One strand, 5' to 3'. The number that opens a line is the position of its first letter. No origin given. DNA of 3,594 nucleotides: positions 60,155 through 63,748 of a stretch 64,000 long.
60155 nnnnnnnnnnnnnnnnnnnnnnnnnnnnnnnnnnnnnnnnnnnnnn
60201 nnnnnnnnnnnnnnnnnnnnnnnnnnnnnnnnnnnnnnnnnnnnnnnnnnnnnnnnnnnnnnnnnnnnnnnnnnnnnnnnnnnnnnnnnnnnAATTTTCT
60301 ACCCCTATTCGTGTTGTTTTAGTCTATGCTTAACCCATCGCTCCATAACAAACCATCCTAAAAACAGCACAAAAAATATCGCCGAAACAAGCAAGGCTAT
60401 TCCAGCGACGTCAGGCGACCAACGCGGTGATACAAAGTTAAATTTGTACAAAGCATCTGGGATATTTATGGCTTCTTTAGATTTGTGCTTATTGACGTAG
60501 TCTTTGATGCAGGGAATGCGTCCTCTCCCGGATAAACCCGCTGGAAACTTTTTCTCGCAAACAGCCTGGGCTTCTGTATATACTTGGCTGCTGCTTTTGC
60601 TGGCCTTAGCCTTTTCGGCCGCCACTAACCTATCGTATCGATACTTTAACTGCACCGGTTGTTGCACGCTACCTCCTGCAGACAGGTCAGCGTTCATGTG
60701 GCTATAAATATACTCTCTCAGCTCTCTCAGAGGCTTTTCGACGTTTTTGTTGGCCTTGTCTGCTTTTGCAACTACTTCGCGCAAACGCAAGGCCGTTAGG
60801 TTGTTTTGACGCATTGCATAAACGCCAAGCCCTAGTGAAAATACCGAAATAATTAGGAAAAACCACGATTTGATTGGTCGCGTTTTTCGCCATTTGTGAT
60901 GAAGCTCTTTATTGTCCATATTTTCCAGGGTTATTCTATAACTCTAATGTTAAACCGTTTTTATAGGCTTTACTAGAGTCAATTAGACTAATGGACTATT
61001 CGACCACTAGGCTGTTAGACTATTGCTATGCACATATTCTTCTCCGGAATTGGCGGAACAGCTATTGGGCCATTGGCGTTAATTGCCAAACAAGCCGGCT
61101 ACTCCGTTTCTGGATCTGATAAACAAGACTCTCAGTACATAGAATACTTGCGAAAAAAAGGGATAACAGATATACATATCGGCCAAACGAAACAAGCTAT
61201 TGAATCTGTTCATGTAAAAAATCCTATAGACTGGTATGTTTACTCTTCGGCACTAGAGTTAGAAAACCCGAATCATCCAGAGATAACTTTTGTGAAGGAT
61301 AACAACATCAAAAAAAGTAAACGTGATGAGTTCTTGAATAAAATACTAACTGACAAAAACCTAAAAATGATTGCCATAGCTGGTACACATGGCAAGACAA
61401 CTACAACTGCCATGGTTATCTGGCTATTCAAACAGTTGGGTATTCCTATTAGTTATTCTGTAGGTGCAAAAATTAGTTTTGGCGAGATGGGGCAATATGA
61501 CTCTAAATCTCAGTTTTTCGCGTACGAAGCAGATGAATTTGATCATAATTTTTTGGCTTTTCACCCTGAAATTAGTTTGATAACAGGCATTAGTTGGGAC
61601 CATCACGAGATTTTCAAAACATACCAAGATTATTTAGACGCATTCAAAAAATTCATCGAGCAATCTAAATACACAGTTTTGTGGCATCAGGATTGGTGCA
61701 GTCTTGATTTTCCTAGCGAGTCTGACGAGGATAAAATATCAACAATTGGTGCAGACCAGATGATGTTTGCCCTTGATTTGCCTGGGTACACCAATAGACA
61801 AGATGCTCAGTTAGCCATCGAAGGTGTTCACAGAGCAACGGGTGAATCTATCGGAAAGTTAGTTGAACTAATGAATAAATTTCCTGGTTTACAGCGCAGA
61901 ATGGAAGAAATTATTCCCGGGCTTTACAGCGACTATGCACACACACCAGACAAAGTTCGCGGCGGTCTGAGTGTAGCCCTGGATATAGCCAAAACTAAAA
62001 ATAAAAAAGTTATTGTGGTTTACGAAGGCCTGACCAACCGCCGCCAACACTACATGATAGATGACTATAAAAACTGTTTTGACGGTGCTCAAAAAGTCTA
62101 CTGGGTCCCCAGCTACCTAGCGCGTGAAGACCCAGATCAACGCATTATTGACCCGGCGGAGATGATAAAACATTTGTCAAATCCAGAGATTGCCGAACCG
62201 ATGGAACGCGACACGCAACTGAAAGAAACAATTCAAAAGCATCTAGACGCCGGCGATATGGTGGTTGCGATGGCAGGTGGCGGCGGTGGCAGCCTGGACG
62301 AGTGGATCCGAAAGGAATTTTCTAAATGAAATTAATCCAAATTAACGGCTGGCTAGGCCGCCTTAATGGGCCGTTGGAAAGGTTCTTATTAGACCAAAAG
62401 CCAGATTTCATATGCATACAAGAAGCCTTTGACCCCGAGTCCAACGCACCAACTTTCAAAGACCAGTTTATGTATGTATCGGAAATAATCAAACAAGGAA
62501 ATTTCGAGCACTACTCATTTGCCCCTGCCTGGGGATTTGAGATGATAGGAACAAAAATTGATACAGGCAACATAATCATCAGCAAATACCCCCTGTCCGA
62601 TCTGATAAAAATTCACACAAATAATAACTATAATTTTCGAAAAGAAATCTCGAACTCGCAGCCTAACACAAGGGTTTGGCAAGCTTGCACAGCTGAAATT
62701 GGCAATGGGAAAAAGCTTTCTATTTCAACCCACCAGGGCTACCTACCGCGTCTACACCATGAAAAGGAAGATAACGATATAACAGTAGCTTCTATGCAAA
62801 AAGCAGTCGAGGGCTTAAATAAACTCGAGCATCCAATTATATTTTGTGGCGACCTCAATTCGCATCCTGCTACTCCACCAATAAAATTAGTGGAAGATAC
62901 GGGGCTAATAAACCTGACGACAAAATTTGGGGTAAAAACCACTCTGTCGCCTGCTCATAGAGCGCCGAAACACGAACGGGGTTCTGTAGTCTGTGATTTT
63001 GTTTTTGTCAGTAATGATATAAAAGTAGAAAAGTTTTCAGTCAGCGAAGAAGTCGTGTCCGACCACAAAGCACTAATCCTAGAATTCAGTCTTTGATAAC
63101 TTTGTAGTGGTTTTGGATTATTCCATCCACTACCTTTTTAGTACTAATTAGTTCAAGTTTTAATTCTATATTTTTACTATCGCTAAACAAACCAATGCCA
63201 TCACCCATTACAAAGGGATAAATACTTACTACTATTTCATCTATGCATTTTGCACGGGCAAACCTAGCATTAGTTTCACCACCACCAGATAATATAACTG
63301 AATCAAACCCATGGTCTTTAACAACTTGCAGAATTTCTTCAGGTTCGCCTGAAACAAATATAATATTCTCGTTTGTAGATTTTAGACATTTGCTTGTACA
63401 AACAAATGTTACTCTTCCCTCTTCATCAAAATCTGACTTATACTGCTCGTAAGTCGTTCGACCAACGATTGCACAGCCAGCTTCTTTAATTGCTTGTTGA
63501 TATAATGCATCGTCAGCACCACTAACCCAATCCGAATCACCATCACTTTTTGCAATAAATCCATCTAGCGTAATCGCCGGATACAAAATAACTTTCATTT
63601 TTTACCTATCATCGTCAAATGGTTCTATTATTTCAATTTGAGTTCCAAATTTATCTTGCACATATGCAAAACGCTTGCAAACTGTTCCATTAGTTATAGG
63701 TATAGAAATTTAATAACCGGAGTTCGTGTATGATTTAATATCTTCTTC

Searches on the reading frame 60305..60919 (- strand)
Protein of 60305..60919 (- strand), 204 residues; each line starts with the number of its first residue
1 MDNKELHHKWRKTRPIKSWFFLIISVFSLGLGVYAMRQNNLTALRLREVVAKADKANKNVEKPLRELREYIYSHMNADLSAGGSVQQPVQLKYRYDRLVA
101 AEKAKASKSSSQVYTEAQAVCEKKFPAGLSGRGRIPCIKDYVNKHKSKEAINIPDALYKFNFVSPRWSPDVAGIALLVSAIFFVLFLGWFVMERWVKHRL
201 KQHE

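Call 11: search_protein_families(library=pfam, proteins=[window:60305-60919:-], max_evalue=0.001)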
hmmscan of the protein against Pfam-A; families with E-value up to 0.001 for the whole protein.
window:60305-60919:- (204 aa): 0 families

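Call 25: search_protein_families(library=pfam, proteins=[window:60305-60919:-], max_evalue=1)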
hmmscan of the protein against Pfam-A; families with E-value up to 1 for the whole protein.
window:60305-60919:- (204 aa): 5 families
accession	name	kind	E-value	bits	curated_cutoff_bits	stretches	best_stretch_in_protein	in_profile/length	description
PF09523.15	DUF2390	-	0.011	16.5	25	1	34-77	39-82/106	Protein of unknown function (DUF2390)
PF02656.20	DUF202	-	0.046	14.6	23.4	0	157-186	27-57/68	Domain of unknown function (DUF202)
PF09527.15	ATPase_gene1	-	0.14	12.7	26.6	0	16-36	31-51/54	Putative F0F1-ATPase subunit Ca2+/Mg2+ transporter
PF23778.1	Phage_holin_2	-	0.36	11.5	32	1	163-198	20-55/92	Putative phage holin family 2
PF13567.11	DUF4131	-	0.5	10.5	31.6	0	12-57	25-64/165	Domain of unknown function (DUF4131)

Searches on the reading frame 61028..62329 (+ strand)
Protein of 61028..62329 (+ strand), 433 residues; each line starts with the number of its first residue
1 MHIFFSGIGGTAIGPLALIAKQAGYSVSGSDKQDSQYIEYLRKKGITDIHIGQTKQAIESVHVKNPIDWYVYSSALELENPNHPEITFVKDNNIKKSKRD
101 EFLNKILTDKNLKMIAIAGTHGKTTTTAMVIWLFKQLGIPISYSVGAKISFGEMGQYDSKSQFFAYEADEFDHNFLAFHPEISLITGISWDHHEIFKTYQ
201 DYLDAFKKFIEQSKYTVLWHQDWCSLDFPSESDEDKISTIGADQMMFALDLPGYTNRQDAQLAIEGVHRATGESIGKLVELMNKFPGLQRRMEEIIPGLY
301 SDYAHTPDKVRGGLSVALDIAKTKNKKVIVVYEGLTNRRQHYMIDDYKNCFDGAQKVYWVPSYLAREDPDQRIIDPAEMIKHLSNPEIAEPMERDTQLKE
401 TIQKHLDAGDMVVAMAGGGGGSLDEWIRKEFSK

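Call 11: search_protein_families(library=pfam, proteins=[window:61028-62329:+], max_evalue=0.001)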
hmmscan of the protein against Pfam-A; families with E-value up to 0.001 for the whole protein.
window:61028-62329:+ (433 aa): 3 families
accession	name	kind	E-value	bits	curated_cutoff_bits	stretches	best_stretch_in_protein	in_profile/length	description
PF01225.30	Mur_ligase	-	2.6e-14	53.8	21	1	2-108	1-92/95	Mur ligase family, catalytic domain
PF08245.18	Mur_ligase_M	-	2.1e-12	47.8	24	1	117-241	1-146/200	Mur ligase middle domain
PF02875.26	Mur_ligase_C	-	2.8e-07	31.8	28.4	1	291-416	2-125/127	Mur ligase, glutamate ligase domain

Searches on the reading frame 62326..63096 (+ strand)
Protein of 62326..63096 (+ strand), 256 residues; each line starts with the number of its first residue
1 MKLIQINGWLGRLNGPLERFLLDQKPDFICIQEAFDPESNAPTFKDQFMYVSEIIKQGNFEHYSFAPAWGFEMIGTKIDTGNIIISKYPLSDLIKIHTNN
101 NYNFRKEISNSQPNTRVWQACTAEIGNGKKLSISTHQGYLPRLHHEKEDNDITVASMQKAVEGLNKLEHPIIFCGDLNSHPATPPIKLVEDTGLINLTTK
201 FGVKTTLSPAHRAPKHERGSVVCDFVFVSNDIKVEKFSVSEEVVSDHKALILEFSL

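Call 11: search_protein_families(library=pfam, proteins=[window:62326-63096:+], max_evalue=0.001)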
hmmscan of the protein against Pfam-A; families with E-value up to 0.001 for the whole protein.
window:62326-63096:+ (256 aa): 2 families
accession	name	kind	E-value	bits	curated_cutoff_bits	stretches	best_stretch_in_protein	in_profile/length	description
PF03372.29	Exo_endo_phos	-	3.2e-15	56.9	24.5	1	17-247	22-225/225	Endonuclease/Exonuclease/phosphatase family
PF14529.12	Exo_endo_phos_2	-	4.2e-06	27.1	27.4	1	149-250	13-116/117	Endonuclease-reverse transcriptase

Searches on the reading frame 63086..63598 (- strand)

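Call 11: search_protein_families(library=pfam, proteins=[window:63086-63598:-], max_evalue=0.001)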
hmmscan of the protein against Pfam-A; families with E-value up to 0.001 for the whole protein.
window:63086-63598:- (170 aa): 1 family
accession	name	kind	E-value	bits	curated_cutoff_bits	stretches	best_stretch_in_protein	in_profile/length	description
PF01872.23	RibD_C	-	2.2e-21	77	24.1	1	2-160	2-195/197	RibD C-terminal domain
